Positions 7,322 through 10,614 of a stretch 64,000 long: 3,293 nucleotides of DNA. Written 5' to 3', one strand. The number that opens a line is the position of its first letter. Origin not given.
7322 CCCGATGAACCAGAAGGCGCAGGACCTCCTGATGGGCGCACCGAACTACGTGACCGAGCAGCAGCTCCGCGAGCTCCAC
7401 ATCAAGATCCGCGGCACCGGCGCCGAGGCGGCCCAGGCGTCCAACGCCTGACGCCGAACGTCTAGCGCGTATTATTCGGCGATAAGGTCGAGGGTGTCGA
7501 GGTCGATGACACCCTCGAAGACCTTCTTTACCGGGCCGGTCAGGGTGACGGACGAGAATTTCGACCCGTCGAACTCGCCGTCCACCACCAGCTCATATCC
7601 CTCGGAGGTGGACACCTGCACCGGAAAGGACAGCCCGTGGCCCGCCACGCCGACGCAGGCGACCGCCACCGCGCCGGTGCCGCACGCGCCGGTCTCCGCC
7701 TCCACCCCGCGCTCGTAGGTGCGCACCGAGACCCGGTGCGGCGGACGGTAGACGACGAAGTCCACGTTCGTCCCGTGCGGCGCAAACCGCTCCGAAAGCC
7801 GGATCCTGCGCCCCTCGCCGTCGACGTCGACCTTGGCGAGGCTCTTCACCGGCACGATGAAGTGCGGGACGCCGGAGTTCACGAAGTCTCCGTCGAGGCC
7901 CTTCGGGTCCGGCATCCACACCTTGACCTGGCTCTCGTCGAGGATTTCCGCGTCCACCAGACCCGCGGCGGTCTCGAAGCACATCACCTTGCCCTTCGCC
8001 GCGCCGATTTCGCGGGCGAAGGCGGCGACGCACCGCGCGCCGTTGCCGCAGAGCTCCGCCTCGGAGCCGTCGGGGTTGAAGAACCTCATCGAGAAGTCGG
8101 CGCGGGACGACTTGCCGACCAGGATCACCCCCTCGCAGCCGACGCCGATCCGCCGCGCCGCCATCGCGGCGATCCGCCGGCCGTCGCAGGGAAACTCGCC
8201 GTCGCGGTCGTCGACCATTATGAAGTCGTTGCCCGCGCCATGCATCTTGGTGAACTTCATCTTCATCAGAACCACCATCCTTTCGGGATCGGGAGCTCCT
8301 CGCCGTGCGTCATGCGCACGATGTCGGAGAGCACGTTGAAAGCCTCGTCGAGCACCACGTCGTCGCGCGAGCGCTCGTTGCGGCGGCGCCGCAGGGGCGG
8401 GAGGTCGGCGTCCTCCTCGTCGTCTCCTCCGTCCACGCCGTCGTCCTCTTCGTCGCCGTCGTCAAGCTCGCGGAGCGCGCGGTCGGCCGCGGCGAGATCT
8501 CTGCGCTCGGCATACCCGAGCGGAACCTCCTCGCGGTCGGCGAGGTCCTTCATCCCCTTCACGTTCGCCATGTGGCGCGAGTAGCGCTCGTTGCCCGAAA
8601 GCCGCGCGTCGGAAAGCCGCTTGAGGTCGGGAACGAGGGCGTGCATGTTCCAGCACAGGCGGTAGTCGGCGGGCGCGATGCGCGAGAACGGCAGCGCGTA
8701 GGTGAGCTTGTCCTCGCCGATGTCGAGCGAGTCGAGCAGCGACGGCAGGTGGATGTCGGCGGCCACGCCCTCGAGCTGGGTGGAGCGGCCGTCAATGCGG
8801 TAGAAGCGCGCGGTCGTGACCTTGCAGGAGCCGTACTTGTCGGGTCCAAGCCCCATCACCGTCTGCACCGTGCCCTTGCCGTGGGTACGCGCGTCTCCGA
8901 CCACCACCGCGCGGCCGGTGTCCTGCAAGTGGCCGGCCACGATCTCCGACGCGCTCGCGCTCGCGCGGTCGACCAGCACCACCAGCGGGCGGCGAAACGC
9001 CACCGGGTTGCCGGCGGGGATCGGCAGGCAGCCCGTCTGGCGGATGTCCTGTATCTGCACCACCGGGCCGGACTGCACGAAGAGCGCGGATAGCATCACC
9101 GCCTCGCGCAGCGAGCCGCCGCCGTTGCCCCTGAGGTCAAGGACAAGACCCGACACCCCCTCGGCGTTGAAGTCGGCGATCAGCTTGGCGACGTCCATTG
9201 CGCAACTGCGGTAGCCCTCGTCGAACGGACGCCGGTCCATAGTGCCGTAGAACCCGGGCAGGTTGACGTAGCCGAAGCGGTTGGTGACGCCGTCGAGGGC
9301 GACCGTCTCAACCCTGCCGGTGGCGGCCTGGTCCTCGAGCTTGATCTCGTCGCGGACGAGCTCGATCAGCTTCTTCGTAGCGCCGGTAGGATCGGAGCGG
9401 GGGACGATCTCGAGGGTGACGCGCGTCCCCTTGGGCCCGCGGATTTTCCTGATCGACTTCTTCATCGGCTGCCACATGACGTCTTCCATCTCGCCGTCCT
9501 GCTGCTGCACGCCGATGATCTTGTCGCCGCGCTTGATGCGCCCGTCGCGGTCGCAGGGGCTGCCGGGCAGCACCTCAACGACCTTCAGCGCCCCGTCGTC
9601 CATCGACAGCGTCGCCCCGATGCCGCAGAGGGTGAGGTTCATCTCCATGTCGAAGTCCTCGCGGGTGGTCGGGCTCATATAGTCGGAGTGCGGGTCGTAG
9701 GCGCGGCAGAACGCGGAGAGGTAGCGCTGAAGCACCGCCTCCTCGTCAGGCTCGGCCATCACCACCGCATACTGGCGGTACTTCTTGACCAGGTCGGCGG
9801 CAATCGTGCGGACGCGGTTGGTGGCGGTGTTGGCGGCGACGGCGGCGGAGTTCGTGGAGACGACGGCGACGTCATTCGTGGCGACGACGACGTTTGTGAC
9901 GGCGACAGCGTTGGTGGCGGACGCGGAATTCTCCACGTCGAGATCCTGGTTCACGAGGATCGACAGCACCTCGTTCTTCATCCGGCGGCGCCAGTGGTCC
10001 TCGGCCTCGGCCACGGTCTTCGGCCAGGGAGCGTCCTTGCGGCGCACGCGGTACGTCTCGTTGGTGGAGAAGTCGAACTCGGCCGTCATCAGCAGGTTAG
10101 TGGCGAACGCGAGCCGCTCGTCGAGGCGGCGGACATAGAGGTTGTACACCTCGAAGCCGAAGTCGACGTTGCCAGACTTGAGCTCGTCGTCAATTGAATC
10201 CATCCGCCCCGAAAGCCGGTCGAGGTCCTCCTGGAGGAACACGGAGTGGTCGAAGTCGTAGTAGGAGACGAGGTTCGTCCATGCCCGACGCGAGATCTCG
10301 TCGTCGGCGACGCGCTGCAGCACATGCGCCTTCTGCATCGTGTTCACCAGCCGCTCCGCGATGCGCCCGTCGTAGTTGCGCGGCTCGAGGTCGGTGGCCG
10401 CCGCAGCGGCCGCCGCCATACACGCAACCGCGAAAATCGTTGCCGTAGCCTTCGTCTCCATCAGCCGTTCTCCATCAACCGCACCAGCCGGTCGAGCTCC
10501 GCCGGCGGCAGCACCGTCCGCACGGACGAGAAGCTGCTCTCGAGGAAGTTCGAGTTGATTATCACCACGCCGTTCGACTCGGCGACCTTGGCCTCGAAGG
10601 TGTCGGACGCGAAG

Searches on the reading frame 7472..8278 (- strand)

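Call 103: search_protein_families(library=pfam, proteins=[window:7472-8278:-], max_evalue=0.0001)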
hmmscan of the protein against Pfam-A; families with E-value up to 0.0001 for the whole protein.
window:7472-8278:- (268 aa): 1 family
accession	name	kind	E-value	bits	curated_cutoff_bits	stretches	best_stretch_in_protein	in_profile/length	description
PF01678.24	DAP_epimerase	-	1.6e-46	157.7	34.7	2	9-123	1-116/121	Diaminopimelate epimerase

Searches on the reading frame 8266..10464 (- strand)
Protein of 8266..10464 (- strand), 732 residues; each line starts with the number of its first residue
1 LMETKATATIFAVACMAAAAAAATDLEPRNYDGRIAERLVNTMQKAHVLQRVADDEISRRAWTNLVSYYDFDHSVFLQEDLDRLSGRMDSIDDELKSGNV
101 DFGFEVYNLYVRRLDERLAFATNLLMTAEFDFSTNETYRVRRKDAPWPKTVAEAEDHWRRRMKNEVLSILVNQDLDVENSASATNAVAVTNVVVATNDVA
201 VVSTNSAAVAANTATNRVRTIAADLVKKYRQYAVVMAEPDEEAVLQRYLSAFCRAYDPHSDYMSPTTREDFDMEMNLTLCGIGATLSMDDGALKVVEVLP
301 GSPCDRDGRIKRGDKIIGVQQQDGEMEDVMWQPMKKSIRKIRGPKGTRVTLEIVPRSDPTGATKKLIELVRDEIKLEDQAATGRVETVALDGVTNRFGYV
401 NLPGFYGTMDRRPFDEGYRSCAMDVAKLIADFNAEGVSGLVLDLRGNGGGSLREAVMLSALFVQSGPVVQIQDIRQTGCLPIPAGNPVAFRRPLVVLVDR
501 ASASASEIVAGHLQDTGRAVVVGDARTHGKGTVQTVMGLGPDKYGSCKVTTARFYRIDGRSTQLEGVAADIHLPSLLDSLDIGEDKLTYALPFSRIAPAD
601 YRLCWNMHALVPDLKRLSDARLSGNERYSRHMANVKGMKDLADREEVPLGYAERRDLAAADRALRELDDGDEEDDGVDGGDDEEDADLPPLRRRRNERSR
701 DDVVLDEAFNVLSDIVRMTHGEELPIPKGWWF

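Call 103: search_protein_families(library=pfam, proteins=[window:8266-10464:-], max_evalue=0.0001)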
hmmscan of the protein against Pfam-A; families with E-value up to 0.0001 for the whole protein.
window:8266-10464:- (732 aa): 4 families
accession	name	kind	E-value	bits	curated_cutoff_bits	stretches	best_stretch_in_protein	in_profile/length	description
PF17804.6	TSP_NTD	-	5.4e-45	154.4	26.4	1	40-266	2-188/188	Tail specific protease N-terminal domain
PF03572.23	Peptidase_S41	-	1.3e-40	139.1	24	1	397-572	2-164/165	Peptidase family S41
PF11818.13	DUF3340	-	5.7e-19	69.2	28.6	1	578-716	2-154/155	C-terminal domain of tail specific protease (DUF3340)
PF00595.29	PDZ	-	1.2e-06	29.2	23.2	1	273-353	4-80/81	PDZ domain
